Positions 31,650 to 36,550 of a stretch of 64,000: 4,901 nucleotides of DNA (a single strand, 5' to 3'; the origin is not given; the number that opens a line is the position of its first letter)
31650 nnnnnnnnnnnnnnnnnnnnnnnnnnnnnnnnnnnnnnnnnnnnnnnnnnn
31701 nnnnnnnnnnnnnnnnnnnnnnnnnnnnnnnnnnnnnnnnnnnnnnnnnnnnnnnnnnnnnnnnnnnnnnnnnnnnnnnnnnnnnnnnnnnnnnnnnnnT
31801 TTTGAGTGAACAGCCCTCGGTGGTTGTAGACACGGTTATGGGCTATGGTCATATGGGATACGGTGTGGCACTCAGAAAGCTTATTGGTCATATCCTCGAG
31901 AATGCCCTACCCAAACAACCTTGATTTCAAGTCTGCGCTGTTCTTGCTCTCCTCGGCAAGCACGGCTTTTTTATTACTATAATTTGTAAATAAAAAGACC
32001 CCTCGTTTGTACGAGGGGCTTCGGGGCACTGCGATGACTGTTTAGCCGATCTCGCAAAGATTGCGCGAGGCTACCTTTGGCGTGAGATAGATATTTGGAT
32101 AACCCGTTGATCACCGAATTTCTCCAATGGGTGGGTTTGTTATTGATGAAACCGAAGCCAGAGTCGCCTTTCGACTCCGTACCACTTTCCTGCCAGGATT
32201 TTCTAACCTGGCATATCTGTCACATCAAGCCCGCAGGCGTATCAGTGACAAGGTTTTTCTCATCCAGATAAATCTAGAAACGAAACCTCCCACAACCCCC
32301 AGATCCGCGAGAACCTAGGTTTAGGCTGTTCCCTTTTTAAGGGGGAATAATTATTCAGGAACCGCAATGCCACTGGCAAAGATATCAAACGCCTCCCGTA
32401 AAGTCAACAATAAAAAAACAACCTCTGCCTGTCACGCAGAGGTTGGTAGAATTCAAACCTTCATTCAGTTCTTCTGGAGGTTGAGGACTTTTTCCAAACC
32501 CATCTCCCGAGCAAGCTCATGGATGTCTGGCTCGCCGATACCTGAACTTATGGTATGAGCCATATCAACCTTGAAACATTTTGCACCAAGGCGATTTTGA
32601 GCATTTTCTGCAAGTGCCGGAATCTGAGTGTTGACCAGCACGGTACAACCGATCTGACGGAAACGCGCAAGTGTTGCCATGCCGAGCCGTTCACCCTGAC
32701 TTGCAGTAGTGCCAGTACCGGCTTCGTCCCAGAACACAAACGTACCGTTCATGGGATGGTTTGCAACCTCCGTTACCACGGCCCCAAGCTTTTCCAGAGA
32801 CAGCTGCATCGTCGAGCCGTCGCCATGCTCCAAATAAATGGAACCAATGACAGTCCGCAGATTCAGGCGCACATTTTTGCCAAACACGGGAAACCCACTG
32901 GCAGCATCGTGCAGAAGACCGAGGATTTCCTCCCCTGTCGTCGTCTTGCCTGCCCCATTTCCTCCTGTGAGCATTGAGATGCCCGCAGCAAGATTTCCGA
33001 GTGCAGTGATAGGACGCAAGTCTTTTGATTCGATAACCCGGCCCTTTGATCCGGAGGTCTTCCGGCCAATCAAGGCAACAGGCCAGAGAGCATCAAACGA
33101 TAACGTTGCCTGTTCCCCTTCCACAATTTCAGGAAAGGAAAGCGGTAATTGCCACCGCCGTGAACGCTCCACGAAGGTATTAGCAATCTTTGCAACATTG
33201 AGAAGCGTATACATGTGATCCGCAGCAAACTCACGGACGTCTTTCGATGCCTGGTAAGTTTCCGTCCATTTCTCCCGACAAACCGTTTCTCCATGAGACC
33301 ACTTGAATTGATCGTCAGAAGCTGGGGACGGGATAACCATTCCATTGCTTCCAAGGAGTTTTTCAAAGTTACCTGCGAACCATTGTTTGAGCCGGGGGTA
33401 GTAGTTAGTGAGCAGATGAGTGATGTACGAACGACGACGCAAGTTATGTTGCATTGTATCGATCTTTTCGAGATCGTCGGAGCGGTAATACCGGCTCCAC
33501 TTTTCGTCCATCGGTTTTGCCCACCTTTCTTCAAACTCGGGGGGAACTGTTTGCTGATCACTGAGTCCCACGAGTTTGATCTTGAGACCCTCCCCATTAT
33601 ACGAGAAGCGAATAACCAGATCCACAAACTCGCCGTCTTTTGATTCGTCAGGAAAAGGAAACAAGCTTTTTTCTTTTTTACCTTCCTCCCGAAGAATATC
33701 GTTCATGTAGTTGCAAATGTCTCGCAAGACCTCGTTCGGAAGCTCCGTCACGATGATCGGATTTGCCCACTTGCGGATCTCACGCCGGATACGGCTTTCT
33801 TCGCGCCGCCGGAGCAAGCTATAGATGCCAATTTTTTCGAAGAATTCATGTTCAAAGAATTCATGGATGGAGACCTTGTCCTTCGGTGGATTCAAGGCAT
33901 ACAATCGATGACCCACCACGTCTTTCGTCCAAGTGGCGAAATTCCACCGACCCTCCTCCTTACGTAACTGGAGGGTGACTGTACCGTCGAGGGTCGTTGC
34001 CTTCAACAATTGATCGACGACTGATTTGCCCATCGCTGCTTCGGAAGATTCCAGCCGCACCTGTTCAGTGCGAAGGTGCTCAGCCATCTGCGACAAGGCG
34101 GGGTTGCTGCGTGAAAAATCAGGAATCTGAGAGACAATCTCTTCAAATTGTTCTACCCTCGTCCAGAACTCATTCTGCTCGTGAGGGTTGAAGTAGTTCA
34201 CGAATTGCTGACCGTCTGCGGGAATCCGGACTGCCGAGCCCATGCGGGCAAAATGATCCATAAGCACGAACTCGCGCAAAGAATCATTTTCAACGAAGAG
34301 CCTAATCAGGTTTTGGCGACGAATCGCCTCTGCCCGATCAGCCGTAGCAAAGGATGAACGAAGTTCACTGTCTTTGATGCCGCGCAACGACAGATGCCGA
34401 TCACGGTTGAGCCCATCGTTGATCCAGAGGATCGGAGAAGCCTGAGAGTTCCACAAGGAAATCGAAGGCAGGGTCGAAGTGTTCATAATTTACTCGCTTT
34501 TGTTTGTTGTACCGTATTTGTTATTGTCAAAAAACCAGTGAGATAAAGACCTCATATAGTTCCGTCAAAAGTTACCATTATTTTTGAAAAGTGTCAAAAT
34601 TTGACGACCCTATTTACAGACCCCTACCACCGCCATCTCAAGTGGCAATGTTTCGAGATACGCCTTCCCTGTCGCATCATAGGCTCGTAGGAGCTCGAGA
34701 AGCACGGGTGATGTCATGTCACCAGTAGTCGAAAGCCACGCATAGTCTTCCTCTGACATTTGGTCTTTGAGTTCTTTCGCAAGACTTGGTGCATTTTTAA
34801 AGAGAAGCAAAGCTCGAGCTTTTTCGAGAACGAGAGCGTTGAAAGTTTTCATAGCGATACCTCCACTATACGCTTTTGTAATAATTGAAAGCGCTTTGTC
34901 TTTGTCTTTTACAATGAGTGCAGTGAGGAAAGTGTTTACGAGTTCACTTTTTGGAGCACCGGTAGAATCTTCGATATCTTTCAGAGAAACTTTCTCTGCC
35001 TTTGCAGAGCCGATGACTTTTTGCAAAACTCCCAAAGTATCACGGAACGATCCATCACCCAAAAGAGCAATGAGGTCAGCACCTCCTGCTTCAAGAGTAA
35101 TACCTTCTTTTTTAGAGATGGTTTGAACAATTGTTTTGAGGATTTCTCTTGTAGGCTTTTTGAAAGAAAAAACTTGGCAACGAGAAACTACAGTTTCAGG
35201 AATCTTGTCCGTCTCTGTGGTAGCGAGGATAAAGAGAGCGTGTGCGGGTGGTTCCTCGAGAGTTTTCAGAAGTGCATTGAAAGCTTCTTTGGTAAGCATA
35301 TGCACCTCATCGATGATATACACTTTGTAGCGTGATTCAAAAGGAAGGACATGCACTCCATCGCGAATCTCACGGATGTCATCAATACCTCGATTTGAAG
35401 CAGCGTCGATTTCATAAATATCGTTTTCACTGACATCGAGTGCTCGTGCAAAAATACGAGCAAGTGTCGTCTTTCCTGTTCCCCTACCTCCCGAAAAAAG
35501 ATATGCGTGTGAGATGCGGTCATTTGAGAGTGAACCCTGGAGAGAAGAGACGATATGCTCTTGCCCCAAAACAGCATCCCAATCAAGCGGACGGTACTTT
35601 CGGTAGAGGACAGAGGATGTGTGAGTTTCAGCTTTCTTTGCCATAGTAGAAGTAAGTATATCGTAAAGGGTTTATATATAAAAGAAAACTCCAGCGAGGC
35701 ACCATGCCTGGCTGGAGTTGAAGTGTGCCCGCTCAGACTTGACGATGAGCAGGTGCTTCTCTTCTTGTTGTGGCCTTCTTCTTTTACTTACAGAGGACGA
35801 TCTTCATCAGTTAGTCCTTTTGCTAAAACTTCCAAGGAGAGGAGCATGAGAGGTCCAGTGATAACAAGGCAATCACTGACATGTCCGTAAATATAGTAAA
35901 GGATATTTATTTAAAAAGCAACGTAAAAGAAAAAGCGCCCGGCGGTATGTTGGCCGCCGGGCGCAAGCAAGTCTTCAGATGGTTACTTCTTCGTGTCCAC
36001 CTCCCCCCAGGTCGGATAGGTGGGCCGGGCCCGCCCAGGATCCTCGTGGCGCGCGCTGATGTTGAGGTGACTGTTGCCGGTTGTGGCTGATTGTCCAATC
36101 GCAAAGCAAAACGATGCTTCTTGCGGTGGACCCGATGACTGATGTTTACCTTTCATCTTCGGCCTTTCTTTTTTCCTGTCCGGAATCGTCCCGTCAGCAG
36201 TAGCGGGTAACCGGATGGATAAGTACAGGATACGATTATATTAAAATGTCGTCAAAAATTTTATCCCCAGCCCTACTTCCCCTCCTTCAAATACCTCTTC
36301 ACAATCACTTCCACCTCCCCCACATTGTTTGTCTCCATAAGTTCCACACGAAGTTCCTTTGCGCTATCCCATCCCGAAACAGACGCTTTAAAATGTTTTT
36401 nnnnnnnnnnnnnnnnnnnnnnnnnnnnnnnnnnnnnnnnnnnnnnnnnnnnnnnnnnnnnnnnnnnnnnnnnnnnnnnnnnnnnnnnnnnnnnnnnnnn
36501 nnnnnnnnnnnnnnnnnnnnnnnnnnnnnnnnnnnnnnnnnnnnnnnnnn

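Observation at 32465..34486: GC-rich gene for a MutS-domain-V-only ATPase with a 480 aa unknown N-terminal region: possible horizontally acquired module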

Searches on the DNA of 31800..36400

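Call 15: search_rna_families(source=window, start=31800, end=36400, threshold=evalue, max_evalue=1, show_alignments=2)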
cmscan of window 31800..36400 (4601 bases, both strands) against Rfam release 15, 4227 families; matches with E-value up to 1: 4.
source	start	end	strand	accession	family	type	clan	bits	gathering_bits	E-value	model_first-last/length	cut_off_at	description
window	32414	32478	-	RF00079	OmrA-B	Gene; sRNA;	-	25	40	0.13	1-87/87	no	OmrA-B family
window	35928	35965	-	RF00599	SNORA77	Gene; snRNA; snoRNA; HACA-box;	-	21.4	42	0.34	13-48/125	no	Small nucleolar RNA SNORA77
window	35928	36028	-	RF02837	anti-hemB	Gene; sRNA;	-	21.2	49.5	0.11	1-81/81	no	Burkholderia RNA 7 (anti-hemB)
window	35901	35969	+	RF01472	rli40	Gene; sRNA;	-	19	100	0.14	1-263/263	no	Listeria sRNA rli40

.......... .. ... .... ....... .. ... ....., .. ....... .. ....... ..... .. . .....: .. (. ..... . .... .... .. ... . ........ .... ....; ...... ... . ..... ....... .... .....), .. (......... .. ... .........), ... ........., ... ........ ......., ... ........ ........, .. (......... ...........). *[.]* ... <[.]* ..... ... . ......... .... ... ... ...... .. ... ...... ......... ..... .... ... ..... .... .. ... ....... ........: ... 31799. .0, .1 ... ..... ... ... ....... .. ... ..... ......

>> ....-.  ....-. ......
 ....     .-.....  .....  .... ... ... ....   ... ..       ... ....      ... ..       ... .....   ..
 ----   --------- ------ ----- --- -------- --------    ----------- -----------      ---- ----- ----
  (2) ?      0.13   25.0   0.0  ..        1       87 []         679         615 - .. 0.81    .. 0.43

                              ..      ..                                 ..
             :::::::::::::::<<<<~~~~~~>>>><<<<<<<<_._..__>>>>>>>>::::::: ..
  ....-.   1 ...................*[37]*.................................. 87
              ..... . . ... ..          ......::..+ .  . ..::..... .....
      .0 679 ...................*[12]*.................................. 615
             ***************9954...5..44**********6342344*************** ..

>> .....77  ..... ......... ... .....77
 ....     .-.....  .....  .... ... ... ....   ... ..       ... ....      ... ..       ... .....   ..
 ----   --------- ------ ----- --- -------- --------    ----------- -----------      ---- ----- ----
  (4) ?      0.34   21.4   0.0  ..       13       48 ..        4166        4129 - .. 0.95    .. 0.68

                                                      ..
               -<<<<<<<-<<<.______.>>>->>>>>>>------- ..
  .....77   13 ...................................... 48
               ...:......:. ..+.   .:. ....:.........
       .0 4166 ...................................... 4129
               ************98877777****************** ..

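Call 82: search_rna_families(source=window, start=31940, end=32470, threshold=evalue, max_evalue=10, show_alignments=3)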
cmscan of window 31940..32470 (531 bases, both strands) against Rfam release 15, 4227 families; matches with E-value up to 10: 4.
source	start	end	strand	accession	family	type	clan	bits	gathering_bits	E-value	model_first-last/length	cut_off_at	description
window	32404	32470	-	RF00557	L10_leader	Cis-reg; leader;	-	21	44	0.33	68-138/138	5'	Ribosomal protein L10 leader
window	32414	32470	-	RF00079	OmrA-B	Gene; sRNA;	-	20.4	40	0.2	34-87/87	5'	OmrA-B family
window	31987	32022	-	RF03075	DUF3800-VIII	Gene; sRNA;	-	17.9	40.2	1.8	17-48/64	no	DUF3800-VIII RNA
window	31991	32094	-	RF02552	RcsR1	Gene; sRNA;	-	17.8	60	0.42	1-96/96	no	RcsR1 sRNA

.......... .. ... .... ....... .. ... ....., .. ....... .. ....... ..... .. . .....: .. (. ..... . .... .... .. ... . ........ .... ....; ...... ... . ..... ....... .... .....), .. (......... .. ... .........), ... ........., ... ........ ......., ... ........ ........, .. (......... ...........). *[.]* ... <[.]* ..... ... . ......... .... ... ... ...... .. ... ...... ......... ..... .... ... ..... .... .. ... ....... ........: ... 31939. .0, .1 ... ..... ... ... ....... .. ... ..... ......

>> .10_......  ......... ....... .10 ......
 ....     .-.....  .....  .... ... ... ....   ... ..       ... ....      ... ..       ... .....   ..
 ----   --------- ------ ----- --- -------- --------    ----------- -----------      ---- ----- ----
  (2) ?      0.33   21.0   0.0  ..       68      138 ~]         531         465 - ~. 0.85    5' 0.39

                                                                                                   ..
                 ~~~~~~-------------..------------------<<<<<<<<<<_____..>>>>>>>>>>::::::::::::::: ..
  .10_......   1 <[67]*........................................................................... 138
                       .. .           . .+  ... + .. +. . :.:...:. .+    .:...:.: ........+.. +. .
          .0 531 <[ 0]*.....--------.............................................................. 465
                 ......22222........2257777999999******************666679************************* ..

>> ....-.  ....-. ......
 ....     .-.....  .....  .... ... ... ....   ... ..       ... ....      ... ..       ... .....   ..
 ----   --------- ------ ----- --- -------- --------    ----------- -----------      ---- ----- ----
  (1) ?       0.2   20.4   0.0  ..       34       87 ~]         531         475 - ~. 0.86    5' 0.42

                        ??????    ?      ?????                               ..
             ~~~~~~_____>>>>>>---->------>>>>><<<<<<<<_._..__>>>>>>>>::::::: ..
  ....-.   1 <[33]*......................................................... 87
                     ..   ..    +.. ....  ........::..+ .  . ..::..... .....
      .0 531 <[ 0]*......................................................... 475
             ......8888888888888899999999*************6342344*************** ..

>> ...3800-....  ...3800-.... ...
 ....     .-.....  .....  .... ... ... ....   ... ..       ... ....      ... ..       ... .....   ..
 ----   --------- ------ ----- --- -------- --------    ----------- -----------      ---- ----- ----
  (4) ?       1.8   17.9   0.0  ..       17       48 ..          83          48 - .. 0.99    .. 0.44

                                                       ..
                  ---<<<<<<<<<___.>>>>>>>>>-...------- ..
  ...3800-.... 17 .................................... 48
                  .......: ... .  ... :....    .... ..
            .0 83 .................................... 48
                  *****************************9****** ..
